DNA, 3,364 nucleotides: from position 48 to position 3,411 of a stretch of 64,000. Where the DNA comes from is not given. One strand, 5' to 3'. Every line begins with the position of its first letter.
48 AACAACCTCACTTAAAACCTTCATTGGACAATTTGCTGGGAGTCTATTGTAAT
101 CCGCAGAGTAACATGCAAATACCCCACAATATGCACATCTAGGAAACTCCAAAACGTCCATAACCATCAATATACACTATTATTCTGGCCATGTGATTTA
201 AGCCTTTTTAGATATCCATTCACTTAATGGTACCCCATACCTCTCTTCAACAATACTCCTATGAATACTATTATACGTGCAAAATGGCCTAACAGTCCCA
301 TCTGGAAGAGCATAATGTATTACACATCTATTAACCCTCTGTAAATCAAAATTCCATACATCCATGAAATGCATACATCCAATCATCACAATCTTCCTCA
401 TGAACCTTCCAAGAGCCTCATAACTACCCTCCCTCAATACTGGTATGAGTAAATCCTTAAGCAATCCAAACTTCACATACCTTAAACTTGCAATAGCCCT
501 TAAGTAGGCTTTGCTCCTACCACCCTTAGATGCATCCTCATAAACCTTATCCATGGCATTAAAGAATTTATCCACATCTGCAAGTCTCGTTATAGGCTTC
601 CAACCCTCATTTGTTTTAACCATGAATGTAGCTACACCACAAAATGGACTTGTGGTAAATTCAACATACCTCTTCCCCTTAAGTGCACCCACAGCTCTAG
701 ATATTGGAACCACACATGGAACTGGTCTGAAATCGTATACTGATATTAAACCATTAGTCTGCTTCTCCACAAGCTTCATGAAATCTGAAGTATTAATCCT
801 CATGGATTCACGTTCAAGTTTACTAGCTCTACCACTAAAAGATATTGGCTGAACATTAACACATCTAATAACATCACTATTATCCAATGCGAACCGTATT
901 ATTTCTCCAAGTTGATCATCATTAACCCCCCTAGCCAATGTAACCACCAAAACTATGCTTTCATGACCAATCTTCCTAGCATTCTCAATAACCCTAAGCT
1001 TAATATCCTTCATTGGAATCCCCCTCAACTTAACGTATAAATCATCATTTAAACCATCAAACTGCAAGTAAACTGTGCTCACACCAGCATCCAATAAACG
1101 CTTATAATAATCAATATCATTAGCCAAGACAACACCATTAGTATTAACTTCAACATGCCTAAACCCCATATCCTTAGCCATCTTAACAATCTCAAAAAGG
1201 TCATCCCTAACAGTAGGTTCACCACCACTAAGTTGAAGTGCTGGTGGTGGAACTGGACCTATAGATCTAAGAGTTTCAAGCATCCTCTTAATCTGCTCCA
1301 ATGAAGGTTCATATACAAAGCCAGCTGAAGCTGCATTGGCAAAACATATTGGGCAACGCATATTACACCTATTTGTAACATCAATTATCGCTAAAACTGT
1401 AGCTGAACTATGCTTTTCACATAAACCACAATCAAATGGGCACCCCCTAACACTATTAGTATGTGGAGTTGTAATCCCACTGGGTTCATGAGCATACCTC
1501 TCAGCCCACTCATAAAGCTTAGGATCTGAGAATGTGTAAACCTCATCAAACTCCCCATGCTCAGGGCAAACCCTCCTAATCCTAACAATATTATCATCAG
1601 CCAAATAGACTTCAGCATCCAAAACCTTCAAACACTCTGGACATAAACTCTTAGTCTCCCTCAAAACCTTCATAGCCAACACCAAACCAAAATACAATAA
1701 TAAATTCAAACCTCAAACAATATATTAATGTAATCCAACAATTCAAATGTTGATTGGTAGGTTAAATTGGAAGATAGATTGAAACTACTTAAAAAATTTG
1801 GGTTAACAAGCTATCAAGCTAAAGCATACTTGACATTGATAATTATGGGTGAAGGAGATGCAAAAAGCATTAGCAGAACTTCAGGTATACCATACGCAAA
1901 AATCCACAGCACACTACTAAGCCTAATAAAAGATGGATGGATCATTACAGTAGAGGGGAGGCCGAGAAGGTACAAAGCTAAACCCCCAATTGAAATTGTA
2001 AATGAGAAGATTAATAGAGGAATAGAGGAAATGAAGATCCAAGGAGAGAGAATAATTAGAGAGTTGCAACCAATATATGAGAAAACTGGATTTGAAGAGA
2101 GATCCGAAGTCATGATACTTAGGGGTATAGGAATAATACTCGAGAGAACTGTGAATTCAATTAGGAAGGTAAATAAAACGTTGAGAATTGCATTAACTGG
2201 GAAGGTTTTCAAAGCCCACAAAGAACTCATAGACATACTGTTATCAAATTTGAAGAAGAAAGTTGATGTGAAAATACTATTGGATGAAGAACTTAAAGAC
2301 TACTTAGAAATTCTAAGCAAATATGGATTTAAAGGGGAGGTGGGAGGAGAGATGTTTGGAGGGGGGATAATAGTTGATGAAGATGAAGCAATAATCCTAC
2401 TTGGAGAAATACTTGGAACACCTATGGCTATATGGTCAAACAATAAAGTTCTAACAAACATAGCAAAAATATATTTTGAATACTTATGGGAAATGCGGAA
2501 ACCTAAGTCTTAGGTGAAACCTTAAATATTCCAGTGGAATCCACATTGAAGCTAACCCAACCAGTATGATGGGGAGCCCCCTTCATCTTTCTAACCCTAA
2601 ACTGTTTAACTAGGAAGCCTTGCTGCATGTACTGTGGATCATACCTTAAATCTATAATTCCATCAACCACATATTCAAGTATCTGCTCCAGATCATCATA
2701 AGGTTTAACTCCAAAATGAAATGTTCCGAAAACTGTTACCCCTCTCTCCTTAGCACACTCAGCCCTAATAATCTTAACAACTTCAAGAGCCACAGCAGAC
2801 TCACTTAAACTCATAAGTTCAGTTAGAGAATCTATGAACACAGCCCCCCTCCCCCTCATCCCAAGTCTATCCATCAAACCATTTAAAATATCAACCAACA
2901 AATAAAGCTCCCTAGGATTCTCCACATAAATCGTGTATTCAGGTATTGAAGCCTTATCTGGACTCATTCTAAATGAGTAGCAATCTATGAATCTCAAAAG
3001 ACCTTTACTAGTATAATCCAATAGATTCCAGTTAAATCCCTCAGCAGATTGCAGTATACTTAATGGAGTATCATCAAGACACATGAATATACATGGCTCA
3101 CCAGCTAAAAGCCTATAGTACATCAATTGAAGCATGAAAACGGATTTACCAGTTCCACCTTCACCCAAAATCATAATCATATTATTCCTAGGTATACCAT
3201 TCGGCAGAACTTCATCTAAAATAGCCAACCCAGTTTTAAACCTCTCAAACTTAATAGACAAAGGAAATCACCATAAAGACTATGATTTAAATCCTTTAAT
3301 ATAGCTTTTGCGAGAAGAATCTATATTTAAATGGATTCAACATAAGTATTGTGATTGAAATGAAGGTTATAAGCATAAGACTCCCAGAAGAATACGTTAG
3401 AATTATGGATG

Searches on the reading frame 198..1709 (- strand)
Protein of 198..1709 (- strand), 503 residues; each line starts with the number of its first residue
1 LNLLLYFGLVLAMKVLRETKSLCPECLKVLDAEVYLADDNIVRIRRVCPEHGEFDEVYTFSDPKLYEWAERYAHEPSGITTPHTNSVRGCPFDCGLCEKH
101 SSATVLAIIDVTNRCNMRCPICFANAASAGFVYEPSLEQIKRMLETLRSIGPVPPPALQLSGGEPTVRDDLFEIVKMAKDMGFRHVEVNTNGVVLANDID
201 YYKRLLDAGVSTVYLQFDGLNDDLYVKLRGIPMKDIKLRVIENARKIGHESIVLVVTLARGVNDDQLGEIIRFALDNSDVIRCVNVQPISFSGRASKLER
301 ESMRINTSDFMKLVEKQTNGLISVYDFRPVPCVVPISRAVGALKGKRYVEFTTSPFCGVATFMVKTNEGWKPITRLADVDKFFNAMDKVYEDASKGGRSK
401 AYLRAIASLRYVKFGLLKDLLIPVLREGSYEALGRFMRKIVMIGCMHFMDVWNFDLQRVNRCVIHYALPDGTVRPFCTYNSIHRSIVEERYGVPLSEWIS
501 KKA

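Call 13: search_protein_families(library=pfam, proteins=[window:198-1709:-], max_evalue=0.001)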
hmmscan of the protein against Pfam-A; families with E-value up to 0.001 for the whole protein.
window:198-1709:- (503 aa): 3 families
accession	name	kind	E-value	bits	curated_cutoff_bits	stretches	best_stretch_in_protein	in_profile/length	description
PF04055.27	Radical_SAM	-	5.6e-27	95.4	29.5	1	111-274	3-166/166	Radical SAM superfamily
PF23545.1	Zn_ribbon_HMPTM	-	2.3e-15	56.3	27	1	15-58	1-43/45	HMPTM N-terminal zinc ribbon domain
PF13353.11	Fer4_12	-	0.00058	20.6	22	0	113-199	13-98/137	4Fe-4S single cluster domain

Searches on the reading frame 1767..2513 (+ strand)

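Call 13: search_protein_families(library=pfam, proteins=[window:1767-2513:+], max_evalue=0.001)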
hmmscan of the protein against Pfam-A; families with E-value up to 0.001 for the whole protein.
window:1767-2513:+ (248 aa): 1 family
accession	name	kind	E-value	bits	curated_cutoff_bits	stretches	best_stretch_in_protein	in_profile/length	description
PF01978.25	TrmB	-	9.6e-19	67.4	25.6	1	8-74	1-67/68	Sugar-specific transcriptional regulator TrmB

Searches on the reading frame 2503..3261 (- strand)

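Call 13: search_protein_families(library=pfam, proteins=[window:2503-3261:-], max_evalue=0.001)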
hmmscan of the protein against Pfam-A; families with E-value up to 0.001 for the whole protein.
window:2503-3261:- (252 aa): 3 families
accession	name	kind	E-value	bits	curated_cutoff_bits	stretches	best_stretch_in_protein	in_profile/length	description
PF06745.19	ATPase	-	1.1e-30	107.1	26.6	1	9-245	2-224/231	KaiC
PF13481.12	AAA_25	-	1.8e-06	28.1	27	1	4-56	11-62/195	AAA domain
PF00519.23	PPV_E1_C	-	0.0009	18.9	26.5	0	21-95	114-184/289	Papillomavirus helicase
